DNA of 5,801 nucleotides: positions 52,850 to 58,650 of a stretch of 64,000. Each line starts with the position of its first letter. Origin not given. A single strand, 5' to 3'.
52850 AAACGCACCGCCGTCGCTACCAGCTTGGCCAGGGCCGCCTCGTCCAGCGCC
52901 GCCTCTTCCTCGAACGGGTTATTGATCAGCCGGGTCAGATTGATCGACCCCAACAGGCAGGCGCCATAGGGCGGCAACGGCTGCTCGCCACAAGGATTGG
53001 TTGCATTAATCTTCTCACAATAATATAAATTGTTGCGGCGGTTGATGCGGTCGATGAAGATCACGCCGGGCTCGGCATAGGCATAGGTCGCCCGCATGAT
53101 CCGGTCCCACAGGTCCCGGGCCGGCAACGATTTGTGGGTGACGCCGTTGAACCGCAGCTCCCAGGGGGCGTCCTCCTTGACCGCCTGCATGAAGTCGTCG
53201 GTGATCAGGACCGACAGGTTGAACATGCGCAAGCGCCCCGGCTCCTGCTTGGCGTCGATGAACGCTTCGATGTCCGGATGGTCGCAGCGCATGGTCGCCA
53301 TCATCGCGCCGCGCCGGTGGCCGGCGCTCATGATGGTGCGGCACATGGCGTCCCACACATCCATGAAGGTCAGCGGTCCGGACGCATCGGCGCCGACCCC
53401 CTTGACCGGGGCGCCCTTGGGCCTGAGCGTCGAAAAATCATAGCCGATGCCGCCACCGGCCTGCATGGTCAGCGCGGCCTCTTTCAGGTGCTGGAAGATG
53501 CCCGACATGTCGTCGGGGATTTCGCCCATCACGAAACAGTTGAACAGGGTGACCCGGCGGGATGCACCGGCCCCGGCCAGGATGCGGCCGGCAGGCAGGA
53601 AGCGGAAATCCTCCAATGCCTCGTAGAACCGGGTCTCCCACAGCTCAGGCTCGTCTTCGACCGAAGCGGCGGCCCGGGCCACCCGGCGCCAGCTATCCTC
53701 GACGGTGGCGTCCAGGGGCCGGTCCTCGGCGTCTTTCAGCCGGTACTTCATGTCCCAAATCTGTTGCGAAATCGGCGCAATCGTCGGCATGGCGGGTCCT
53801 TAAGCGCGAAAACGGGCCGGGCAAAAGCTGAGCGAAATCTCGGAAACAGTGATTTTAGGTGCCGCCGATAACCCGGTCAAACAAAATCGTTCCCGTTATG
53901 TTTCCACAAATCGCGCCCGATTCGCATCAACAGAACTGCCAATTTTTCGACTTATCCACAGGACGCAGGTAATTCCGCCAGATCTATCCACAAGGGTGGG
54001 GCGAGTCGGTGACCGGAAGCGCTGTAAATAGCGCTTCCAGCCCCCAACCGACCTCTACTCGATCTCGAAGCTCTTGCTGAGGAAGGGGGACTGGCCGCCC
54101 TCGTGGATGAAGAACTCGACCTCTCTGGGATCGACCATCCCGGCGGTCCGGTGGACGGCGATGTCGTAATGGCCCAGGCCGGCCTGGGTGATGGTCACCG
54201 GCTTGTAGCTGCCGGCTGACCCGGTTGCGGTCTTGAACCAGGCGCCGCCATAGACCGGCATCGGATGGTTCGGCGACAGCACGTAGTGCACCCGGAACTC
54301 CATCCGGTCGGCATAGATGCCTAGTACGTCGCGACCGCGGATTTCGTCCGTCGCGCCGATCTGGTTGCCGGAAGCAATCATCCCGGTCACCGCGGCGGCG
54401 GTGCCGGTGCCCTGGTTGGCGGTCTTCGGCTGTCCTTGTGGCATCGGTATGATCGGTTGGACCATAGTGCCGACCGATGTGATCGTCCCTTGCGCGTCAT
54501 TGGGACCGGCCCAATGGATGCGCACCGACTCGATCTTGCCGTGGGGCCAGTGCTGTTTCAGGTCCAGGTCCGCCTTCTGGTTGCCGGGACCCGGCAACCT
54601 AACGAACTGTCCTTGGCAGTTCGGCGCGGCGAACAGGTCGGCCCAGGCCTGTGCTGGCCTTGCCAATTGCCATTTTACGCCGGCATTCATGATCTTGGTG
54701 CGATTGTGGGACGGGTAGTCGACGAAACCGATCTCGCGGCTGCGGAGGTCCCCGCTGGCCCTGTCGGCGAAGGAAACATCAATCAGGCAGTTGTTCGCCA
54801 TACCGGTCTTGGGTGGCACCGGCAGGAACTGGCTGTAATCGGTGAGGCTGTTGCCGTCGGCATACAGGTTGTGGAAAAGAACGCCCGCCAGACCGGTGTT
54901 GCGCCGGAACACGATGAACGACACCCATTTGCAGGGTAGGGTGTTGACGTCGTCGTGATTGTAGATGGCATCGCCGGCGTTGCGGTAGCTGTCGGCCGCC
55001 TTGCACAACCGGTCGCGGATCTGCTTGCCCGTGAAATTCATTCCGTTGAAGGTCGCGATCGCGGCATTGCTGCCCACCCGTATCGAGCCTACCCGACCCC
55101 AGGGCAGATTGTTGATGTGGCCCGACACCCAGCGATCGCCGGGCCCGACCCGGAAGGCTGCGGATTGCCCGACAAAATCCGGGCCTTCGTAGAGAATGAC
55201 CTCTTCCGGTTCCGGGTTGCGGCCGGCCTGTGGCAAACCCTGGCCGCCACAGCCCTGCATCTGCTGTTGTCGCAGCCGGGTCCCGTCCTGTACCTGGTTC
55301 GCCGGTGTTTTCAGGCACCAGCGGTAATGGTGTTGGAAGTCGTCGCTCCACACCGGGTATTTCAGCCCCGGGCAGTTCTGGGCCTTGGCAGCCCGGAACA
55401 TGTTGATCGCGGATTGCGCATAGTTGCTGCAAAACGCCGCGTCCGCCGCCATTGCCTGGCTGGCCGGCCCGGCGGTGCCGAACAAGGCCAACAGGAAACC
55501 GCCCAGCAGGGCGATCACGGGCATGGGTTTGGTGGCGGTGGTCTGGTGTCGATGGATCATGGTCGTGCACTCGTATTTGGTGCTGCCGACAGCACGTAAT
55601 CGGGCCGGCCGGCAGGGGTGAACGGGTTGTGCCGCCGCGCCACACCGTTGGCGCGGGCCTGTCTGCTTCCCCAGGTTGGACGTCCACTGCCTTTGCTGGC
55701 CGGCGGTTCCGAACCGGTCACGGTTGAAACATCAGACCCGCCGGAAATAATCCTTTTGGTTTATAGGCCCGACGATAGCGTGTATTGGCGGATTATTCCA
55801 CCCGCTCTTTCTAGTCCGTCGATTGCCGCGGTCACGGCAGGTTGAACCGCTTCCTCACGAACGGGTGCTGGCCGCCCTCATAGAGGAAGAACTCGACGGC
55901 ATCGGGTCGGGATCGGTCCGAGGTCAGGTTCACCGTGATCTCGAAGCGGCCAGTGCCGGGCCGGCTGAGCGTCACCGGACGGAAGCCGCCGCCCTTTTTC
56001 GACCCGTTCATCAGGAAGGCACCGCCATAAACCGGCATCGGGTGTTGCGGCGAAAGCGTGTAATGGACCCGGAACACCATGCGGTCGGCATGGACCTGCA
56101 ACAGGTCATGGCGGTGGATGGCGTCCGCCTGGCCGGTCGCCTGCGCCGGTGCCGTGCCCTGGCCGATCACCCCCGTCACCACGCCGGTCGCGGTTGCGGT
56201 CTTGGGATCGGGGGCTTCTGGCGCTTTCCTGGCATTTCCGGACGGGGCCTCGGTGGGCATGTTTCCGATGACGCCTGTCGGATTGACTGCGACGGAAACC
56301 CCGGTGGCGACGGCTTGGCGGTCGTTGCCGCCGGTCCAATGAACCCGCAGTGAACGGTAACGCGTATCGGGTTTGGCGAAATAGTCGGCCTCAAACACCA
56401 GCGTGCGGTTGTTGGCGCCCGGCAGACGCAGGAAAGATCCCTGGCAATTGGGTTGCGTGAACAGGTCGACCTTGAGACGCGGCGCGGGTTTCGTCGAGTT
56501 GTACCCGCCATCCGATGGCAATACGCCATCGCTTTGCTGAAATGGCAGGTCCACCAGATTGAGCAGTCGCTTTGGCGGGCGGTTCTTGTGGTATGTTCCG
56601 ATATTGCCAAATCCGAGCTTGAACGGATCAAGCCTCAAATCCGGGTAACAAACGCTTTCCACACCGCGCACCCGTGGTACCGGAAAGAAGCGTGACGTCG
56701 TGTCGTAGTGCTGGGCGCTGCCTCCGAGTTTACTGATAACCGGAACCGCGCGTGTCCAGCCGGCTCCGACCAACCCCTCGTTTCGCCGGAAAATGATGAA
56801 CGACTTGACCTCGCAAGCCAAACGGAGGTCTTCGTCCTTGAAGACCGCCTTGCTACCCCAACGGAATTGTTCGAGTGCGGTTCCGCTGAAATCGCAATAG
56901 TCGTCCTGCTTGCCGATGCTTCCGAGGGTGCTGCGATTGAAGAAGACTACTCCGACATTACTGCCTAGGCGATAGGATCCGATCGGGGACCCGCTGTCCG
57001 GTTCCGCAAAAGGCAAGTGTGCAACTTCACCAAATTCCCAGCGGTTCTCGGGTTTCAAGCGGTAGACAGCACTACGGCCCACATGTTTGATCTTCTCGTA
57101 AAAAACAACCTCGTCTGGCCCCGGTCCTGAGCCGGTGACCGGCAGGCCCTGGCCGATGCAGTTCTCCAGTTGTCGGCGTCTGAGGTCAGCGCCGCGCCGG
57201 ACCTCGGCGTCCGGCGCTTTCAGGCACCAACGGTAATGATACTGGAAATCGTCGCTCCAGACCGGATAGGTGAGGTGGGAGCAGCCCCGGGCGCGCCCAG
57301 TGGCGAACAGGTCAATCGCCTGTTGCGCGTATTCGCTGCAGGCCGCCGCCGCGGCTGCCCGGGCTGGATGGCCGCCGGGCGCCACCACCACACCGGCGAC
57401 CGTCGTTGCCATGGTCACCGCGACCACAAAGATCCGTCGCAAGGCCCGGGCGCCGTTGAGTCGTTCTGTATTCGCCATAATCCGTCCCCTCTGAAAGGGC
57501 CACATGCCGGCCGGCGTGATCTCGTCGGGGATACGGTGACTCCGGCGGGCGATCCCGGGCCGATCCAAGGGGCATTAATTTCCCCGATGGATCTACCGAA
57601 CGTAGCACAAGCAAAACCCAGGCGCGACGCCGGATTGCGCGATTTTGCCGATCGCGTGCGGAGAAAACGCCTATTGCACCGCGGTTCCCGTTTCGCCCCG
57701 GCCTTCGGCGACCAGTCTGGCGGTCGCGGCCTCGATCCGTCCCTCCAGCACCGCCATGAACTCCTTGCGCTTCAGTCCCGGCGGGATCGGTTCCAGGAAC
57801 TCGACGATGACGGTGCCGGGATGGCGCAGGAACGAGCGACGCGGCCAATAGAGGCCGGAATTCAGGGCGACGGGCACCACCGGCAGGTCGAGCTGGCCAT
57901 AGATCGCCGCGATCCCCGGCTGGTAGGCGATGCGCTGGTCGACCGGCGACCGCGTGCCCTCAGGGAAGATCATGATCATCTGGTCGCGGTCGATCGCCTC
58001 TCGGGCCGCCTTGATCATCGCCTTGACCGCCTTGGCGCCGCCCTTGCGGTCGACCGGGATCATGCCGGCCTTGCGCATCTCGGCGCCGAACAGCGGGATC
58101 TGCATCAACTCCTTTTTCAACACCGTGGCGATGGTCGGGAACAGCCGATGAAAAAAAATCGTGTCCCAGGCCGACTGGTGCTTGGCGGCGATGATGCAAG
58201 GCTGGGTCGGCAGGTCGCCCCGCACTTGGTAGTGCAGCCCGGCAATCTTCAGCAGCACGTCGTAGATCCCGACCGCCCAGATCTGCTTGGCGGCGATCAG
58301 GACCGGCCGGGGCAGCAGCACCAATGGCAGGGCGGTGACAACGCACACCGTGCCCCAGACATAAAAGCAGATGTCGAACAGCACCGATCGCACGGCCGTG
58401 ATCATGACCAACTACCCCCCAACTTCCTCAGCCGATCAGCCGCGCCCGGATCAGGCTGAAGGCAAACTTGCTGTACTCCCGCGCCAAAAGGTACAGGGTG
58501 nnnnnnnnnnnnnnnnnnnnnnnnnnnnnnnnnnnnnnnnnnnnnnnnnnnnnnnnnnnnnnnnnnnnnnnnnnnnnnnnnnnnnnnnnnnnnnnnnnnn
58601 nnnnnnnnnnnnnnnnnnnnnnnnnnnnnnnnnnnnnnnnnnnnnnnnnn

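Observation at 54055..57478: Tandem paralogous secreted proteins with beta-gamma-crystallin-like Greek-key motifs: likely a novel family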

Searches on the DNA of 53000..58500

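Call 68: search_rna_families(source=window, start=53000, end=58500, threshold=evalue, max_evalue=1)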
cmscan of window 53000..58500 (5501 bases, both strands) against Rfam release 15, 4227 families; matches with E-value up to 1: 0.
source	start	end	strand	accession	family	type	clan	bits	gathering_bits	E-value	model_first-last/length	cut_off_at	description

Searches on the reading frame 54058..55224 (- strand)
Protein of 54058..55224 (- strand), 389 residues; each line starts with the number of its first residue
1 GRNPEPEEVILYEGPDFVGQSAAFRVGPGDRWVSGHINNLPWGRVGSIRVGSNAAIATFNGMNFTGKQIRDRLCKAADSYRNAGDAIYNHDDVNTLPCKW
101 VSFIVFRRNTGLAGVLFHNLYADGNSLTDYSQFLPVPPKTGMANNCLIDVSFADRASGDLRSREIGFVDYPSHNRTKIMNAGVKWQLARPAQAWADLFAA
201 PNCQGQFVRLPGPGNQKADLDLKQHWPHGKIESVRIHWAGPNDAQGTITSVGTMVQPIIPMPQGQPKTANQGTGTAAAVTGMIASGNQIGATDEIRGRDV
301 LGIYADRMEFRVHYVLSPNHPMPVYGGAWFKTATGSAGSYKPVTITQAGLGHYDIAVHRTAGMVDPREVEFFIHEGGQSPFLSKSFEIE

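Call 27: find_homologous_proteins(query=A2, max_evalue=0.001)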
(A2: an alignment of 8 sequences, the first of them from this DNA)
Query A2 (8 sequences) (389 aa, profile of the alignment): 2 proteins with E <= 0.001 among 8000 candidates.
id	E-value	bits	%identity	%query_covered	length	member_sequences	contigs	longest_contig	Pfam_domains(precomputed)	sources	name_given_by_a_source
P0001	1.1e-130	455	100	100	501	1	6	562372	-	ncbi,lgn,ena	-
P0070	3.3e-111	390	24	98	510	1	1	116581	PF01822.25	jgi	jgi:hypothetical protein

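Call 78: find_related_loci(query=A2, collection=metagenome_contigs, flank=6000)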
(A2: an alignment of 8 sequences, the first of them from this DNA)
Query A2 (389 aa) in metagenome_contigs; peptide patterns used: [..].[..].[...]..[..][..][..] (x = any residue, [..] = any of these).
520 stretches matched a pattern; 3 encode a relative of the query (tblastn E <= 1e-3); 3 distinct loci.
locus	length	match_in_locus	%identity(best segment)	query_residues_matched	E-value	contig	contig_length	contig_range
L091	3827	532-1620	26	8-388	1e-30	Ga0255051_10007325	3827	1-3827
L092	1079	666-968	32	289-389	6e-12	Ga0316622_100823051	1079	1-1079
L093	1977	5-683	30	4-389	3e-9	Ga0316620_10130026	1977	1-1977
